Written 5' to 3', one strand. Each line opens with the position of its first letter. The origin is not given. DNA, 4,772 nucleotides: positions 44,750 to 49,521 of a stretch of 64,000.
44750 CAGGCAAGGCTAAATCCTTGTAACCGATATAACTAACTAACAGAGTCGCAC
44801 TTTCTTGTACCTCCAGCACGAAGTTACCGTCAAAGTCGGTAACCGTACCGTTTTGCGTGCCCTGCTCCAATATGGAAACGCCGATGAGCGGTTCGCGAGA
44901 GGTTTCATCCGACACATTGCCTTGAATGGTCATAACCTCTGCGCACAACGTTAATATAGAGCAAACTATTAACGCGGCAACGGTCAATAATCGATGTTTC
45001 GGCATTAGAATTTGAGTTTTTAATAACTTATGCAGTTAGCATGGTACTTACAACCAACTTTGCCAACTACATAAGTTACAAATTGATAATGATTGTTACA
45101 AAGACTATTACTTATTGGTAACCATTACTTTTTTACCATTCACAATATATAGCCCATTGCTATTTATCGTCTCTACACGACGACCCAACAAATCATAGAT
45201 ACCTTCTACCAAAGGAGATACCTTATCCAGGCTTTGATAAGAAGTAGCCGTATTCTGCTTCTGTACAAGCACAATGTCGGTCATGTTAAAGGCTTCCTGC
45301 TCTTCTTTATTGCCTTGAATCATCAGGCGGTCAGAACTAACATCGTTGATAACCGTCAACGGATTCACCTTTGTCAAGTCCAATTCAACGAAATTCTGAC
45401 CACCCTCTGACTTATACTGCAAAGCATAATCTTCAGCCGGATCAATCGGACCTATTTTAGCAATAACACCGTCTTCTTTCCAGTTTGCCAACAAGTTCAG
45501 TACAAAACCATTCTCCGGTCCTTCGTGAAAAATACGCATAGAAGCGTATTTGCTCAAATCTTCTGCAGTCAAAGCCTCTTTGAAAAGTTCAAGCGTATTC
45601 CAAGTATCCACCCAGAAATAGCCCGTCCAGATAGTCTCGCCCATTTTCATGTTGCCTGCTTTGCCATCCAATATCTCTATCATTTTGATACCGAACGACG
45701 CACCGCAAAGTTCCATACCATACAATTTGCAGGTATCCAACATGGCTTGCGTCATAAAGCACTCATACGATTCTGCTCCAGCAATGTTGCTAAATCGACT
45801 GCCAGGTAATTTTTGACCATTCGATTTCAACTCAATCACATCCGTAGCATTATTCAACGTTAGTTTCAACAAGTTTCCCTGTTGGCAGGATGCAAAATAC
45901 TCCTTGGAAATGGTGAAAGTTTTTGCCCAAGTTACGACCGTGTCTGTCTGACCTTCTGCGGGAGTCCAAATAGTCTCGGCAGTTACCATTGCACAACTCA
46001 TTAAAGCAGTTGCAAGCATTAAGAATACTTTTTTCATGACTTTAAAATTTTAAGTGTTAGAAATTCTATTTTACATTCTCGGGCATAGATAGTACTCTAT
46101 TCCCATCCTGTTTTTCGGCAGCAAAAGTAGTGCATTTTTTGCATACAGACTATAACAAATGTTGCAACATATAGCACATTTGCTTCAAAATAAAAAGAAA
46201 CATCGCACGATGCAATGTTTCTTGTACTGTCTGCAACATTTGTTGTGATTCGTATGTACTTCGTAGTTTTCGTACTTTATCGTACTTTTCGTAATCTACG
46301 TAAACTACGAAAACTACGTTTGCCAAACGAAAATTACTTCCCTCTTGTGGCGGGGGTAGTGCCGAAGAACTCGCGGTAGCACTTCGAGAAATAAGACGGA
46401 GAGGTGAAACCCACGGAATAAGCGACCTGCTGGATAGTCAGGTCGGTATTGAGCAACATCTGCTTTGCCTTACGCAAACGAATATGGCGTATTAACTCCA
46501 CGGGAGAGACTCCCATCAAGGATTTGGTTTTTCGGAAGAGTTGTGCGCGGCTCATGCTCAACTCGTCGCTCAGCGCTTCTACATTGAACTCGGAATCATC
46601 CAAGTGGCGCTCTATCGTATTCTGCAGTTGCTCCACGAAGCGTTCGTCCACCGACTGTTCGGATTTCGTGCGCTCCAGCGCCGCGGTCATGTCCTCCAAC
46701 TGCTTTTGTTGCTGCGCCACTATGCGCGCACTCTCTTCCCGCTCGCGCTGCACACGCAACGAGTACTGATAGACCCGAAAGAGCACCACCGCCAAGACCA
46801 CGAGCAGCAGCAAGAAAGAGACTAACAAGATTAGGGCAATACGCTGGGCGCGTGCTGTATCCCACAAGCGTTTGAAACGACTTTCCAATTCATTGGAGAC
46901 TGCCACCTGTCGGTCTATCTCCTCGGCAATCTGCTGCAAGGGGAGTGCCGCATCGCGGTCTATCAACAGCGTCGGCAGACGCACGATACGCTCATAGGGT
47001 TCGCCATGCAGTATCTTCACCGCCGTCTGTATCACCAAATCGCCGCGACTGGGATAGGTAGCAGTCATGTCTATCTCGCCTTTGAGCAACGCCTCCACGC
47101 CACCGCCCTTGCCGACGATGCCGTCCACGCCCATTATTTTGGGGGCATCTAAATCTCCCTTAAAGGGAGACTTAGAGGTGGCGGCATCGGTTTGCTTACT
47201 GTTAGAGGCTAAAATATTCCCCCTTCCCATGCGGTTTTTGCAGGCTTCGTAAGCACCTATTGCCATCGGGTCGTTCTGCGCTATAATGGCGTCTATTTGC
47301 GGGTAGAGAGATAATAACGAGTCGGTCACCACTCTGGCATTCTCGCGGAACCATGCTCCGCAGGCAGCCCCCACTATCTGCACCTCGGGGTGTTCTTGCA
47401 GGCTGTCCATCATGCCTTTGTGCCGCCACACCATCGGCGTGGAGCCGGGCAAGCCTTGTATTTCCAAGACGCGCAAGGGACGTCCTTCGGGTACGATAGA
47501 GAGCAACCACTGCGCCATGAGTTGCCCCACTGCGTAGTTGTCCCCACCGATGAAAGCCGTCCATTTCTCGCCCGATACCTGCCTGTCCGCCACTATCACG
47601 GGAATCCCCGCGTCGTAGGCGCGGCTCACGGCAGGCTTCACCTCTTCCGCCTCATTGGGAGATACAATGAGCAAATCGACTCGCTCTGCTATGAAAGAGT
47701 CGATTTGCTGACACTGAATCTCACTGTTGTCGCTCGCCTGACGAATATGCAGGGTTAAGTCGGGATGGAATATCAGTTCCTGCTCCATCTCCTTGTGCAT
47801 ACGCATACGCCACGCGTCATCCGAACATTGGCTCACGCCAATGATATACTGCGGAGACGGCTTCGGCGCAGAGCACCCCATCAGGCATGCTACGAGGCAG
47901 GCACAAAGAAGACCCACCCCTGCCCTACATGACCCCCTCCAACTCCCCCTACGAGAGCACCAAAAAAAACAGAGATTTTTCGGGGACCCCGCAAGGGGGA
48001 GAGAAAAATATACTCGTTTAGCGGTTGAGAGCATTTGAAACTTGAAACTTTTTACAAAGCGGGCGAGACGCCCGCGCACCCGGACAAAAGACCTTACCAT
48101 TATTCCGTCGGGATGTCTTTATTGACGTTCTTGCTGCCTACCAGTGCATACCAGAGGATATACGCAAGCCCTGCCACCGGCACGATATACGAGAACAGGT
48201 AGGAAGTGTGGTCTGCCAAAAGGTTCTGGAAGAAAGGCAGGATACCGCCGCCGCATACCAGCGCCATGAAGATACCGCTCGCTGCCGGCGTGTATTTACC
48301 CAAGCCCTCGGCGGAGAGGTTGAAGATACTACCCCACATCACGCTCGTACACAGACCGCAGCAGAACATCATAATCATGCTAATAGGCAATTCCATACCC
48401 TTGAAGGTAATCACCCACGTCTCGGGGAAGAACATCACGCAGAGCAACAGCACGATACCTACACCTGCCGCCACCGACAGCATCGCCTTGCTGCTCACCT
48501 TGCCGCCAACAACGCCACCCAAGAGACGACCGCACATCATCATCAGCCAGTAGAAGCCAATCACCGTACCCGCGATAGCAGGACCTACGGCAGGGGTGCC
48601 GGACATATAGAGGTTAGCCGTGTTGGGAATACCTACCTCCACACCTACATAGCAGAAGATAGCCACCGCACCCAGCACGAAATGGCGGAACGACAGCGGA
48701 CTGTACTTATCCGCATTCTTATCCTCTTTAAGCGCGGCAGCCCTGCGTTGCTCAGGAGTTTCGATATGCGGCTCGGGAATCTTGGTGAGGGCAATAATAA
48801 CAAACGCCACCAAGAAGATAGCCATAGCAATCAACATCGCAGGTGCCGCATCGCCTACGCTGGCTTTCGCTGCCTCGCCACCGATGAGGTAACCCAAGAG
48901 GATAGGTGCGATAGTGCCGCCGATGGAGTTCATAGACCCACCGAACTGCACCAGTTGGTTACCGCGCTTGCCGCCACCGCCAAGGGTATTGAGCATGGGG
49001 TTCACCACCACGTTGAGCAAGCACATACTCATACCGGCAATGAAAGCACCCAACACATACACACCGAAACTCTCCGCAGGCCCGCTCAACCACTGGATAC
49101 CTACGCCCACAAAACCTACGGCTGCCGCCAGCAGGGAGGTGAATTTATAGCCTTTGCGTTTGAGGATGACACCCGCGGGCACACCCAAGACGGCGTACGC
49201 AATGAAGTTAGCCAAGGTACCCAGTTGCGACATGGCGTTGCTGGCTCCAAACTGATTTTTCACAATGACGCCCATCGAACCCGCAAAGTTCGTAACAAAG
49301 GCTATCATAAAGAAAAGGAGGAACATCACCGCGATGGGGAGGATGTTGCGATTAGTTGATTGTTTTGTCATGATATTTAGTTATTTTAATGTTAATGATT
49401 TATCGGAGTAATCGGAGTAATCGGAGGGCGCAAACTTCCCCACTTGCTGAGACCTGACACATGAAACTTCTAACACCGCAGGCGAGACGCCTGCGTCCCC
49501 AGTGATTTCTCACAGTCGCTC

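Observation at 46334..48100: Fructan-PUL regulator has the sensor and AraC output of a hybrid two-component system but no kinase, phosphotransfer or receiver domains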

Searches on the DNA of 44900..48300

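Call 68: search_rna_families(source=window, start=44900, end=48300, threshold=evalue, max_evalue=1)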
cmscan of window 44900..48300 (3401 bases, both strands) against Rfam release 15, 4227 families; matches with E-value up to 1: 2.
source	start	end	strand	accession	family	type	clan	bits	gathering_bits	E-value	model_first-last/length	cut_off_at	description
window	46197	46253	-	RF02844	RefA9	Gene; antisense;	-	25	49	0.86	1-64/64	no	Enterococcus sRNA A9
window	46262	46353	-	RF01494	rliD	Gene; antisense;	-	14.8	50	0.58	1-327/327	no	Listeria sRNA rliD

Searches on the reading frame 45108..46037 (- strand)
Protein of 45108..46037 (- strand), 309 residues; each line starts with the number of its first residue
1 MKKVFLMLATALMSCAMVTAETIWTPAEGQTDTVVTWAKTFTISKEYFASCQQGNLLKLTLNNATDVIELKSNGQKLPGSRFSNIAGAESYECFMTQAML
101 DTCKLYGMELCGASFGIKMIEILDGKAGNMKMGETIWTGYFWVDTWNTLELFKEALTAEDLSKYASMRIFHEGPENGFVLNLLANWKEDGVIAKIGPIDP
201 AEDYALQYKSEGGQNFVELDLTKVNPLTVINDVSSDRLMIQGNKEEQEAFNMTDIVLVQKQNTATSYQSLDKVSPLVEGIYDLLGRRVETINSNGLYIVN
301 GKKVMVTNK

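Call 4: search_protein_families(library=pfam, proteins=[window:45108-46037:-], max_evalue=0.01)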
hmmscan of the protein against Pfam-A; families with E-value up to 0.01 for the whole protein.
window:45108-46037:- (309 aa): 0 families

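Call 6: search_protein_families(library=ncbifam, proteins=[window:45108-46037:-], max_evalue=0.01)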
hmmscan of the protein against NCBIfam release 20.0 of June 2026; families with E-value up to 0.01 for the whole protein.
window:45108-46037:- (309 aa): 0 families

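Call 75: predict_structure(protein=window:45108-46037:-)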
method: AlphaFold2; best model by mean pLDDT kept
length: 309 residues; sequences in the alignment: 1
mean_pLDDT: 35.9   pTM: 0.28
mean pLDDT of the five models: 35.9, 30.9, 30.4, 30.4, 28.4
residues with pLDDT >= 90: 0; 70-90: 0; 50-70: 8; < 50: 301
segments of 3 or more residues with pLDDT < 50: 1-140, 142-145, 154-157, 159-309
pLDDT, mean of each block of 10 residues (from residue 1): 38 29 27 28 36 36 41 36 36 39 35 35 36 39 50 50 46 37 33 29 35 36 36 37 43 30 26 34 36 35 33
secondary structure, 60 per line:
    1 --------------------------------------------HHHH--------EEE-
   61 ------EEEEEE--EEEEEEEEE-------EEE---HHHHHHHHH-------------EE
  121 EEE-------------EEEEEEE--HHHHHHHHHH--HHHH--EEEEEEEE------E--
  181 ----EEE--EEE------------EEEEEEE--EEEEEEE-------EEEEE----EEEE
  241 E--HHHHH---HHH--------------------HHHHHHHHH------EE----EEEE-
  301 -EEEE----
elements in order: H45-48 E57-59 E67-72 E75-83 E91-93 H97-105 E119-123 E137-143 H146-155 H158-161 E164-171 E185-187 E190-192 E205-211 E214-220 E228-232 E237-241 H244-248 H275-283 E296-299 E302-305

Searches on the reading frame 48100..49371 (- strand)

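Call 4: search_protein_families(library=pfam, proteins=[window:48100-49371:-], max_evalue=0.01)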
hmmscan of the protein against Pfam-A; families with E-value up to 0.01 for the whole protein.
window:48100-49371:- (423 aa): 1 family
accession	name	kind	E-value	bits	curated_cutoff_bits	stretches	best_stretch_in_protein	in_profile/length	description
PF07690.21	MFS_1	-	1.1e-22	80.9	33.4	1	16-378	2-345/347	Major Facilitator Superfamily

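Call 6: search_protein_families(library=ncbifam, proteins=[window:48100-49371:-], max_evalue=0.01)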
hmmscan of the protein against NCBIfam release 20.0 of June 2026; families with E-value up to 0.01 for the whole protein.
window:48100-49371:- (423 aa): 5 families
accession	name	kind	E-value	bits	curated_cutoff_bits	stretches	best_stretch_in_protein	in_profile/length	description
TIGR01272.1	gluP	subfamily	1.6e-37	129.7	202.55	1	100-408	5-310/310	glucose/galactose MFS transporter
NF046060.1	NagP_SO3503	equivalog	2.2e-31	109.2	625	1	8-414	3-420/423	N-acetylglucosamine MFS transporter NagP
TIGR00885.1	fucP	equivalog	3.3e-16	59.5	280.4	2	10-158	2-149/410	L-fucose:H+ symporter permease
NF007524.0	PRK10133.1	equivalog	4.8e-16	58.6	427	2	4-162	19-176/438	L-fucose:H+ symporter permease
NF002982.0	PRK03699.1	equivalog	8.2e-06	25.1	221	1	14-323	8-300/395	MFS transporter TsgA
